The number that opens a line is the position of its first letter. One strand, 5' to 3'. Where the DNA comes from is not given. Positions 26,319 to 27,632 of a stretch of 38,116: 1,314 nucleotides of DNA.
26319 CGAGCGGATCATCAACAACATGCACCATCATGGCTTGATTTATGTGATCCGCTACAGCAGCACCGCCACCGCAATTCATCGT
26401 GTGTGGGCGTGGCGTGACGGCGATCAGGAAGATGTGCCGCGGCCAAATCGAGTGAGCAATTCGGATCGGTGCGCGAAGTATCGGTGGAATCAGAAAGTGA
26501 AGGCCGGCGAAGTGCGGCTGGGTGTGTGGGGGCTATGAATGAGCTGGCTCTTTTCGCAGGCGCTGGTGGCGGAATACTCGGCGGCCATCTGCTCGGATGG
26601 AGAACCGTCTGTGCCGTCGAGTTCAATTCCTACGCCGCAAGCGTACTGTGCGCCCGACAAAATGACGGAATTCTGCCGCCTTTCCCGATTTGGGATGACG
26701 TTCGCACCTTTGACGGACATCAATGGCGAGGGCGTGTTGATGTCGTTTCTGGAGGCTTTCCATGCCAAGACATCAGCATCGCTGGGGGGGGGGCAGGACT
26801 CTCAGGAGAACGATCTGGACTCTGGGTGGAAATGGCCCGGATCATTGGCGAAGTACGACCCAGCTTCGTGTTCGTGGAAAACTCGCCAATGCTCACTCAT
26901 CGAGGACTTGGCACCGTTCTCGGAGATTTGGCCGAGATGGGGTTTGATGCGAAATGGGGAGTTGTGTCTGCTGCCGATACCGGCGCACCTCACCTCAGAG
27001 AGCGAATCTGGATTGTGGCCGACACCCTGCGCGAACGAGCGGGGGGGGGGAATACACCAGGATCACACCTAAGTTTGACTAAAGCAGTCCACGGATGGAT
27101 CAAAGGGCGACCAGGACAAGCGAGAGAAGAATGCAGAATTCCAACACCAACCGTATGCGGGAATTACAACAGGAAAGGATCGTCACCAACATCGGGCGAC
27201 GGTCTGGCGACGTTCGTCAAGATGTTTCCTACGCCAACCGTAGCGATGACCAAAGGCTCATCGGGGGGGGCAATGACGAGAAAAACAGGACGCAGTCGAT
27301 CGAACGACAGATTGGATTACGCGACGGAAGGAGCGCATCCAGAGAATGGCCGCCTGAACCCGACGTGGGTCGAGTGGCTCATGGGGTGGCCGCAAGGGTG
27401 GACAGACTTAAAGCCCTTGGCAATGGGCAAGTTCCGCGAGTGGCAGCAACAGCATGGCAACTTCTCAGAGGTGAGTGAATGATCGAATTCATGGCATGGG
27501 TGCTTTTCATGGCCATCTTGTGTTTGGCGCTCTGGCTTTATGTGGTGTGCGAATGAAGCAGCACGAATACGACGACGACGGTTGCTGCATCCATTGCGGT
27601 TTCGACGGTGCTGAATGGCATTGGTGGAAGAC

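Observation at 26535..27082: A protein-like +1-frame ORF is overprinted on the whole catalytic half of the methyltransferase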

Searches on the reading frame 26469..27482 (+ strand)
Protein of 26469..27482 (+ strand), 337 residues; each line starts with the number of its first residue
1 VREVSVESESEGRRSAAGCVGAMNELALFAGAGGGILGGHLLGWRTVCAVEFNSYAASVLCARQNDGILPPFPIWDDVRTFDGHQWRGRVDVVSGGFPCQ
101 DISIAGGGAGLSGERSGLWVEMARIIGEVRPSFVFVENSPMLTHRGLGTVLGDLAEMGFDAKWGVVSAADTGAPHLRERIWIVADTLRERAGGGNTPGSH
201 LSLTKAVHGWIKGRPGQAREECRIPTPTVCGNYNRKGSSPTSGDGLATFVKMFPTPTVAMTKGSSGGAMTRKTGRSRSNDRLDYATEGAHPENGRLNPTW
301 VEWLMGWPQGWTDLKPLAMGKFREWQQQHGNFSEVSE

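Call 3: search_protein_families(library=pfam, proteins=[window:26469-27482:+], max_evalue=1)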
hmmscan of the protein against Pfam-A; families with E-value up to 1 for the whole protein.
window:26469-27482:+ (337 aa): 1 family
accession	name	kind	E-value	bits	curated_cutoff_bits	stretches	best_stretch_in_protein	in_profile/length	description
PF00145.23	DNA_methylase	-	7.8e-32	111.4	22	1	26-184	4-160/324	C-5 cytosine-specific DNA methylase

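Call 15: search_protein_families(library=phrogs, proteins=[window:26535-27482:+], max_evalue=0.01)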
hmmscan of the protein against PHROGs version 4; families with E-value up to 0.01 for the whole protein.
window:26535-27482:+ (315 aa): 10 families
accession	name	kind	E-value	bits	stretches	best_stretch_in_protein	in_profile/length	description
phrog_363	-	other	2.6e-59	202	1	1-174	54-225/327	DNA methyltransferase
phrog_116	-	other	3.4e-45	155.6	1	5-309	212-475/779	DNA methyltransferase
phrog_29583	-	other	2.1e-30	106.9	1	20-162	31-188/468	DNA methyltransferase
phrog_26627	-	unknown function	8.3e-16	59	1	269-310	30-71/71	-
phrog_32758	-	other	5.8e-13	49.9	1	126-167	6-47/154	DNA methyltransferase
phrog_1008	-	other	4.7e-11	43.6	1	262-292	250-281/329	DNA methyltransferase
phrog_27243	-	unknown function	2.4e-07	31.8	1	273-306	179-211/248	-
phrog_35493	-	unknown function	3.8e-07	31.3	1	276-308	34-66/68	-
phrog_5999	-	other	6.6e-06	27.1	1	5-100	7-103/109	DNA methyltransferase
phrog_10223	-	other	0.0043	18.1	1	272-291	40-60/103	DNA methyltransferase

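Call 28: find_homologous_proteins(query=window:26535-27479:+, max_evalue=0.001)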
Query window:26535-27479:+ (315 aa): 8000 proteins with E <= 0.001 among 8000 candidates; the best 120 are listed.
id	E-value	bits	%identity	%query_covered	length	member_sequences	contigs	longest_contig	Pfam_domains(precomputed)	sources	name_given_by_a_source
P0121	8.5e-217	737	100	100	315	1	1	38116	PF00145.24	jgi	-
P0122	1.8e-117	411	64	100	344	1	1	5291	PF00145.24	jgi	jgi:DNA (cytosine-5)-methyltransferase 1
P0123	2.4e-111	391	60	98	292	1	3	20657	PF00145.24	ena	-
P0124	1.2e-107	378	59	99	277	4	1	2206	PF00145.24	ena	-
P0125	2.4e-107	377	61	98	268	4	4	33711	PF00145.24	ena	-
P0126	2.7e-105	371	59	98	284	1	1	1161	PF00145.24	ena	-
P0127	5.3e-105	370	61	98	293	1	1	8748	PF00145.24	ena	-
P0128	1.3e-104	368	54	99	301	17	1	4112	PF00145.24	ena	-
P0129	1.5e-103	365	60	98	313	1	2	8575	PF00145.24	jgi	jgi:DNA (cytosine-5)-methyltransferase 1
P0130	6.1e-102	360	59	98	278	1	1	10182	PF00145.24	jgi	-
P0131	1.4e-101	358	56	100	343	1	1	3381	PF00145.24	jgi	jgi:site-specific DNA-cytosine methylase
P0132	1.6e-101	358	60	97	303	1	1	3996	PF00145.24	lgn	-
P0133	8.4e-101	356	57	98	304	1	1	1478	PF00145.24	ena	-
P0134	1.2e-100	355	56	98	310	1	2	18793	PF00145.24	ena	-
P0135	2.7e-100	354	58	98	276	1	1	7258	PF00145.24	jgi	-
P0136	6.0e-100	353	58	98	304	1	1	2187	PF00145.24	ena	-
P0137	7.3e-100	353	55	98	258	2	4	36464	PF00145.24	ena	-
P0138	8.7e-100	353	56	100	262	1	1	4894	PF00145.24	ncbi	ncbi:DNA cytosine methyltransferase [Pseudomonas aeruginosa]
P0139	2.2e-99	351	55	98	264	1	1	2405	PF00145.24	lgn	-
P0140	2.3e-99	351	59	98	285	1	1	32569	PF00145.24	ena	-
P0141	4.8e-99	350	57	97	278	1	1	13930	PF00145.24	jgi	jgi:DNA (cytosine-5)-methyltransferase 1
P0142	5.6e-99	350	57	99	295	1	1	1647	PF00145.24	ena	-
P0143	4.5e-98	347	-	-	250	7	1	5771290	PF00145.24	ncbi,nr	ncbi:DNA cytosine methyltransferase [Pseudomonas sp. H22_DOA]|nr:DNA cytosine methyltransferase [Pse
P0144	4.8e-98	347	57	99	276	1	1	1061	PF00145.24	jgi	jgi:site-specific DNA-cytosine methylase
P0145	7.6e-98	346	60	94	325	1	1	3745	PF00145.24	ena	-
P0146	9.6e-98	346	58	96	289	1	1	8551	PF00145.24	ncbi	-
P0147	1.3e-97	345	54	97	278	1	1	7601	PF00145.24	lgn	-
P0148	1.4e-97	345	59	98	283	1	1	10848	PF00145.24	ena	-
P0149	1.7e-97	345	58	97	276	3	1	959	PF00145.24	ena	-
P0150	3.4e-97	344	54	97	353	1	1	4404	PF00145.24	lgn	-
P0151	5.3e-97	343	58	98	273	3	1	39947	PF00145.24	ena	-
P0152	5.6e-97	343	80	52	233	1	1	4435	PF00145.24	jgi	jgi:DNA (cytosine-5)-methyltransferase 1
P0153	1.4e-96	342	56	97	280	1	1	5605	PF00145.24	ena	-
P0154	1.9e-96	342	55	98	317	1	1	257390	PF00145.24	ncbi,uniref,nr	ncbi:DNA cytosine methyltransferase [Acinetobacter soli]|uniref:DNA cytosine methyltransferase n=1 T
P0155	2.1e-96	341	57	100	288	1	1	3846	PF00145.24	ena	-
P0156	2.9e-96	341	55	99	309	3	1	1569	PF00145.24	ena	-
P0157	4.0e-96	341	56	99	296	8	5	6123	PF00145.24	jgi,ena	-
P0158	5.5e-96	340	50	98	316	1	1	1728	PF00145.24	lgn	-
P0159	6.4e-96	340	55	98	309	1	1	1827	PF00145.24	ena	-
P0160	1.5e-95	339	54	98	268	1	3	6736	PF00145.24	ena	-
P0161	4.3e-95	337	56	97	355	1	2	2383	PF00145.24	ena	-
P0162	5.5e-95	337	56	98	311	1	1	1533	PF00145.24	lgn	-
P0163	7.3e-95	336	56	98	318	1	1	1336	PF00145.24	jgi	jgi:hypothetical protein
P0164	1.3e-94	336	-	-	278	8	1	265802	PF00145.24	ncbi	ncbi:DNA cytosine methyltransferase [Pseudomonas aeruginosa]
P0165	1.3e-94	336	56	99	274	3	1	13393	PF00145.24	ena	-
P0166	1.3e-94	335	80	52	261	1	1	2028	PF00145.24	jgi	-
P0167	2.7e-94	334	55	98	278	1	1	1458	PF00145.24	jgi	-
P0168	3.1e-94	334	55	98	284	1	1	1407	PF00145.24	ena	-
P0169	3.3e-94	334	51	98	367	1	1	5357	PF00145.24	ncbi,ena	-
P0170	4.2e-94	334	58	95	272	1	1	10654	PF00145.24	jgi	jgi:site-specific DNA-cytosine methylase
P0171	4.3e-94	334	68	61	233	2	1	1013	PF00145.24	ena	-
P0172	5.1e-94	334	57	98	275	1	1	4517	PF00145.24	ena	-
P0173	6.9e-94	333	-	-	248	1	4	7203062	PF00145.24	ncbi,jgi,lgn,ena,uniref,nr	ncbi:DNA cytosine methyltransferase [Pseudomonas chlororaphis]|jgi:Site-specific DNA methylase|unire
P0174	7.9e-94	333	56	98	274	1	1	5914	PF00145.24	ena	-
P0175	9.7e-94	333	59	95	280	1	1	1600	PF00145.24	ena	-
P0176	9.9e-94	333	78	51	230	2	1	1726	PF00145.24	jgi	jgi:DNA (cytosine-5)-methyltransferase 1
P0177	1.1e-93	332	76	56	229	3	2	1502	PF00145.24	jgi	jgi:DNA (cytosine-5)-methyltransferase 1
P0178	1.2e-93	332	80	51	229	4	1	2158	PF00145.24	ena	-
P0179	1.3e-93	332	71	54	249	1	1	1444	PF00145.24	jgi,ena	jgi:DNA (cytosine-5)-methyltransferase 1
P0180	1.4e-93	332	56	98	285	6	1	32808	PF00145.24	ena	-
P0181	1.6e-93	332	80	51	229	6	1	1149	PF00145.24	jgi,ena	jgi:DNA (cytosine-5)-methyltransferase 1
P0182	1.6e-93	332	80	51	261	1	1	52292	PF00145.24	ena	-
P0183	2.0e-93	332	80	51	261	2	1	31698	PF00145.24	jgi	jgi:DNA (cytosine-5)-methyltransferase 1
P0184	2.2e-93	331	56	98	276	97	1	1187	PF00145.24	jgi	-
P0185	2.4e-93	331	80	51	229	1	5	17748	PF00145.24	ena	-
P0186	3.3e-93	331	80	51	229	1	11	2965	PF00145.24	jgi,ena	-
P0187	4.7e-93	330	53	98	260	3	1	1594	PF00145.24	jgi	-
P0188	5.1e-93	330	79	51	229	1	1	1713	PF00145.24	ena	-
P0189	5.9e-93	330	80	51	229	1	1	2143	PF00145.24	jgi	jgi:DNA (cytosine-5)-methyltransferase 1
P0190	9.9e-93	329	79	51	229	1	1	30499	PF00145.24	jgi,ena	jgi:DNA (cytosine-5)-methyltransferase 1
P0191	1.2e-92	329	79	51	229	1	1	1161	PF00145.24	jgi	-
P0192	1.5e-92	329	-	-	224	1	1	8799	PF00145.24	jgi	jgi:DNA (cytosine-5)-methyltransferase 1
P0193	2.5e-92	328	54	98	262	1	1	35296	PF00145.24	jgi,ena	-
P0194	2.7e-92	328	51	98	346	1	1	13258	PF00145.24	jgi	jgi:DNA (cytosine-5)-methyltransferase 1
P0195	3.3e-92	328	79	51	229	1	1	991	PF00145.24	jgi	-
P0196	4.1e-92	327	53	99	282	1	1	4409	PF00145.24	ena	-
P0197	4.7e-92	327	-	-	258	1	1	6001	PF00145.24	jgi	jgi:site-specific DNA-cytosine methylase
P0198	5.2e-92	327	80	51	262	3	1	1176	PF00145.24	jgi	jgi:DNA (cytosine-5)-methyltransferase 1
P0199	8.7e-92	326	53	92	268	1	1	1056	PF00145.24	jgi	jgi:site-specific DNA-cytosine methylase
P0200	1.0e-91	326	79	54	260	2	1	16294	PF00145.24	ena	-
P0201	2.2e-91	325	-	-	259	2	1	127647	PF00145.24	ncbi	ncbi:DNA cytosine methyltransferase [Escherichia coli]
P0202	2.3e-91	325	78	51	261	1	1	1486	PF00145.24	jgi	jgi:DNA (cytosine-5)-methyltransferase 1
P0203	2.8e-91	325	56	98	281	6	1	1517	PF00145.24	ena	-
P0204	3.0e-91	324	53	98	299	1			PF00145.24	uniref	uniref:DNA cytosine methyltransferase n=1 Tax=Acinetobacter larvae TaxID=1789224 RepID=UPI0009D67EE9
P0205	3.9e-91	324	88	54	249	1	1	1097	PF00145.24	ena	-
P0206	3.9e-91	324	54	98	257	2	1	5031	PF00145.24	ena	-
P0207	5.4e-91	324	55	98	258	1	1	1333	PF00145.24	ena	-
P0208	5.6e-91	324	77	52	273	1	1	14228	PF00145.24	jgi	jgi:site-specific DNA-cytosine methylase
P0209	6.0e-91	323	78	51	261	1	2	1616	PF00145.24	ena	-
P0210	6.2e-91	323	79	51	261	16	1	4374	PF00145.24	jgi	jgi:DNA (cytosine-5)-methyltransferase 1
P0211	6.3e-91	323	56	96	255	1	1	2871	PF00145.24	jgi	jgi:site-specific DNA-cytosine methylase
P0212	7.8e-91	323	78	51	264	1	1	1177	PF00145.24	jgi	-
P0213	1.3e-90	322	78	51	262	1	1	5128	PF00145.24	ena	-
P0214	1.3e-90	322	53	99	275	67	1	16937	PF00145.24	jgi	-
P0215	1.6e-90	322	79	52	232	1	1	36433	PF00145.24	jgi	-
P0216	1.8e-90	322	57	97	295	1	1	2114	PF00145.24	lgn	-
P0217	2.0e-90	322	48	99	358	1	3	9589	PF00145.24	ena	-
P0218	2.7e-90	321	53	98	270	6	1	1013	PF00145.24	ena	-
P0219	4.0e-90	321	53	98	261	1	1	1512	PF00145.24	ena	-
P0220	4.6e-90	321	70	61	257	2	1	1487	PF00145.24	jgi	-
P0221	5.2e-90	320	53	98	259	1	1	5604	PF00145.24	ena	-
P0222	6.8e-90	320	79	54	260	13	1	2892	PF00145.24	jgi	jgi:DNA (cytosine-5)-methyltransferase 1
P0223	7.0e-90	320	87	51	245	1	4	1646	PF00145.24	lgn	-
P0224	7.7e-90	320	80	52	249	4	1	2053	PF00145.24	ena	-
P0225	9.1e-90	320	54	98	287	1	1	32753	PF00145.24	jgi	jgi:DNA (cytosine-5)-methyltransferase 1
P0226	9.4e-90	320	82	52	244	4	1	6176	PF00145.24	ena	-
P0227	9.9e-90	319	55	98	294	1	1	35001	PF00145.24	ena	-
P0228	1.0e-89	319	55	99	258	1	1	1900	PF00145.24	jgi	jgi:DNA (cytosine-5)-methyltransferase 1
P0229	1.8e-89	319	55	98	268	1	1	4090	PF00145.24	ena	-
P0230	2.3e-89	318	55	98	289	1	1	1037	PF00145.24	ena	-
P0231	2.8e-89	318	52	99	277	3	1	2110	PF00145.24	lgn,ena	-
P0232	2.8e-89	318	48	98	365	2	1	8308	PF00145.24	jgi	jgi:DNA (cytosine-5)-methyltransferase 1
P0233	3.3e-89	318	52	98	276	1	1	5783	PF00145.24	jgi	-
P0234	4.1e-89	317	-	-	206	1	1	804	PF00145.24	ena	-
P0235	4.4e-89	317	53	98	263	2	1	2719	PF00145.24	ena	-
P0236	5.6e-89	317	49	91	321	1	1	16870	PF00145.24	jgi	jgi:DNA (cytosine-5)-methyltransferase 1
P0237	6.1e-89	317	-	-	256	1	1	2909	PF00145.24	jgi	-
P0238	8.2e-89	316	85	52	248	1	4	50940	PF00145.24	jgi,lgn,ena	jgi:DNA (cytosine-5)-methyltransferase 1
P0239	8.6e-89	316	84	53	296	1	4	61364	PF00145.24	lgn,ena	-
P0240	9.4e-89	316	86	52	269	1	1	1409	PF00145.24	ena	-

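Call 31: find_encoding_contigs(protein=P0173, flank=3000, max_places=2)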
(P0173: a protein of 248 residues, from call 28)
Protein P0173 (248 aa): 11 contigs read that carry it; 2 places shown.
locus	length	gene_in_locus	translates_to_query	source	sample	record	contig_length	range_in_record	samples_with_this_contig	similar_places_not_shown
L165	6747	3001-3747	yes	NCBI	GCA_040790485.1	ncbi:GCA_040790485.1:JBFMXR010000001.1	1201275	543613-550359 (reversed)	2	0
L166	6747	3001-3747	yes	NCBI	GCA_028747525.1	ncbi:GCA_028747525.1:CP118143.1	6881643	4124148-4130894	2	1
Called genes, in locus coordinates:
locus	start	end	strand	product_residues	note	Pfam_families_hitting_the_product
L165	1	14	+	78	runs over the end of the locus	-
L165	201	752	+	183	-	-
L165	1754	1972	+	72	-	-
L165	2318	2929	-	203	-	-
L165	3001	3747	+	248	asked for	PF00145:DNA_methylase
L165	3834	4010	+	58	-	-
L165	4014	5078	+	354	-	PF24624:Int_N (weak), PF00589:Phage_integrase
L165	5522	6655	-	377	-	PF07690:MFS_1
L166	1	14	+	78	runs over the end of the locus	-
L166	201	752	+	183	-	-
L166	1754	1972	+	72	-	-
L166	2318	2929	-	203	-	-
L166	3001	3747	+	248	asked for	PF00145:DNA_methylase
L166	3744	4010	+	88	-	PF13986:DUF4224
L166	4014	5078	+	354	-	PF24624:Int_N (weak), PF00589:Phage_integrase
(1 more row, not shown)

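Call 32: find_encoding_contigs(protein=P0201, flank=3000, max_places=2)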
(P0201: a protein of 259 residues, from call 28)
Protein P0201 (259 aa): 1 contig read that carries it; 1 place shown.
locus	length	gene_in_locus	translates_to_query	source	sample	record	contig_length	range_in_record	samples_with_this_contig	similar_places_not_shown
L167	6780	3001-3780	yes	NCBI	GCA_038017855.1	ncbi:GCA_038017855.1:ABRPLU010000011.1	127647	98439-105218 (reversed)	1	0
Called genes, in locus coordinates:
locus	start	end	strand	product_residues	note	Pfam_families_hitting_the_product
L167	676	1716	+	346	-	PF17762:HTH_ParB (weak)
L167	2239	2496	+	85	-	PF15944:DUF4752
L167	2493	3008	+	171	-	PF13935:Ead_Ea22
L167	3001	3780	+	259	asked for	PF00145:DNA_methylase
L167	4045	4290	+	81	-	PF07825:Exc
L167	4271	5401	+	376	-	PF09003:Arm-DNA-bind_1, PF00589:Phage_integrase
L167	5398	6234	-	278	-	PF16872:putAbiC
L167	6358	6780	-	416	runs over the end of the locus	PF00180:Iso_dh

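Call 46: find_encoding_contigs(protein=P0145, flank=1500, max_places=2)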
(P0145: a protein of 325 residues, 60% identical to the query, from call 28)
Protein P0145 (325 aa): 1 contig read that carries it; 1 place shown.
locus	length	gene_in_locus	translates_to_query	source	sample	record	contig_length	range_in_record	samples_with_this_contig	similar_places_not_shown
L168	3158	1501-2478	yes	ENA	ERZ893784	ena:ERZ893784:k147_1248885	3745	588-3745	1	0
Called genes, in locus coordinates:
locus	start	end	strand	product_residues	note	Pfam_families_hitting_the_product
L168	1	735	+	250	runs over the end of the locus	PF13730:HTH_36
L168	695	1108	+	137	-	-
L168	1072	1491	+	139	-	-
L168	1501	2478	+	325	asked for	PF00145:DNA_methylase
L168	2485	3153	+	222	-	-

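Call 47: find_encoding_contigs(protein=P0161, flank=1500, max_places=2)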
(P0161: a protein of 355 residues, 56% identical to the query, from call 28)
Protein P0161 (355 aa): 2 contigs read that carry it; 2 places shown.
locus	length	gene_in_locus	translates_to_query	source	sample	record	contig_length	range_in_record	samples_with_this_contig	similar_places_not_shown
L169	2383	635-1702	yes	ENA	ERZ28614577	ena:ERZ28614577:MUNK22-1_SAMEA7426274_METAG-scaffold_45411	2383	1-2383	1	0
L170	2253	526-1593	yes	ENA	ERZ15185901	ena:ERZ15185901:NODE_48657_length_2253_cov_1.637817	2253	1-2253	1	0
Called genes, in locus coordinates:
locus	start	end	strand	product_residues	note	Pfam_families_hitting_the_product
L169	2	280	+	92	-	?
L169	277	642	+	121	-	-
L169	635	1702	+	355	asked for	PF00145:DNA_methylase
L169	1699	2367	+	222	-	-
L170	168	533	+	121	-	-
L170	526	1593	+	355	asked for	PF00145:DNA_methylase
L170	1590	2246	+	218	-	-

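Call 50: find_related_loci(query=P0121, collection=genome_contigs, flank=1500)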
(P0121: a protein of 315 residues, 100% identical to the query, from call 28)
Query P0121 (315 aa) in genome_contigs; peptide patterns used: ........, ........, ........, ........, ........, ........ (x = any residue, [..] = any of these).
253 stretches matched a pattern; 231 encode a relative of the query (tblastn E <= 1e-3); the best 80 are kept; 80 distinct loci.
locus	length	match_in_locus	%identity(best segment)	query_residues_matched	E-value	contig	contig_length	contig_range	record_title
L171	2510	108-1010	57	1-312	8e-88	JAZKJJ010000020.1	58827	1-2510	MAG: Pseudomonadota bacterium isolate ADI_DC_SW_02_SPN_11032020-bin100_1 DCSW02SPN_B100_1_000000000020, whole genome sho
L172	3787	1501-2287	75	1-309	2e-79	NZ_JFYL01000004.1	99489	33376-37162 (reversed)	Acinetobacter sp. Ver3 contig00004, whole genome shotgun sequence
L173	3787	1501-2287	72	1-309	6e-78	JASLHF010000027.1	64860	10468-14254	MAG: Acinetobacter sp. isolate SHSU.bins.534 k141_21038159, whole genome shotgun sequence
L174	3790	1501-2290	73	1-310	6e-86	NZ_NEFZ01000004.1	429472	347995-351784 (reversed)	Acinetobacter sp. ANC 4204 Contig4, whole genome shotgun sequence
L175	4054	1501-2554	84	1-313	1e-77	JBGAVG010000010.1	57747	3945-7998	MAG: Methylotenera sp. isolate MAG_AAO_AS.12 AAOAS-12_NODE_10_length_57747_cov_9.367279, whole genome shotgun sequence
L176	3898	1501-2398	73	1-310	2e-97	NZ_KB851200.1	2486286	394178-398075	Acinetobacter seifertii strain NIPH 973 acMai-supercont1.14, whole genome shotgun sequence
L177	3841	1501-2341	73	1-308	2e-99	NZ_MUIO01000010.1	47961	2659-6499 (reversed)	Pseudomonas floridensis strain GEV388 GEV-388_contig_10, whole genome shotgun sequence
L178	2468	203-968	80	1-299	6e-77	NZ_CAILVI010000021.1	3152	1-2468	MAG: uncultured Thiodictyon sp. isolate D14_bin-1308, whole genome shotgun sequence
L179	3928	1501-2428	62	1-310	2e-75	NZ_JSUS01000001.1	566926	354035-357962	Acinetobacter sp. A47 contig_3, whole genome shotgun sequence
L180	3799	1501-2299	80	1-314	9e-75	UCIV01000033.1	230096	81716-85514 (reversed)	Rhizobiales bacterium isolate AFS084561 genome assembly, contig: contig_33, whole genome shotgun sequence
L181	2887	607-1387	71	1-312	1e-74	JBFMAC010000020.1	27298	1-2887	MAG: Pseudomonadota bacterium isolate MAG128 MAG128_20, whole genome shotgun sequence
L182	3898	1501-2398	57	1-310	1e-74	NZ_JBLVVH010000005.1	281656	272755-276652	Acinetobacter calcoaceticus strain E0281EDON DSM1749_5, whole genome shotgun sequence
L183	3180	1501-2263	79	1-308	3e-95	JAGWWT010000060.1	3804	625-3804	MAG: Patescibacteria group bacterium isolate REEB45 contig-150_33177, whole genome shotgun sequence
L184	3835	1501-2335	72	1-299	4e-74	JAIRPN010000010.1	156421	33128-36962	MAG: Verrucomicrobiales bacterium isolate Cf509_bin41 k119_1383919, whole genome shotgun sequence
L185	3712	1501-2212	83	1-311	4e-74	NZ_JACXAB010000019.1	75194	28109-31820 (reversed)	Microvirga sp. strain BT688 NODE_19_length_75194_cov_25.410240, whole genome shotgun sequence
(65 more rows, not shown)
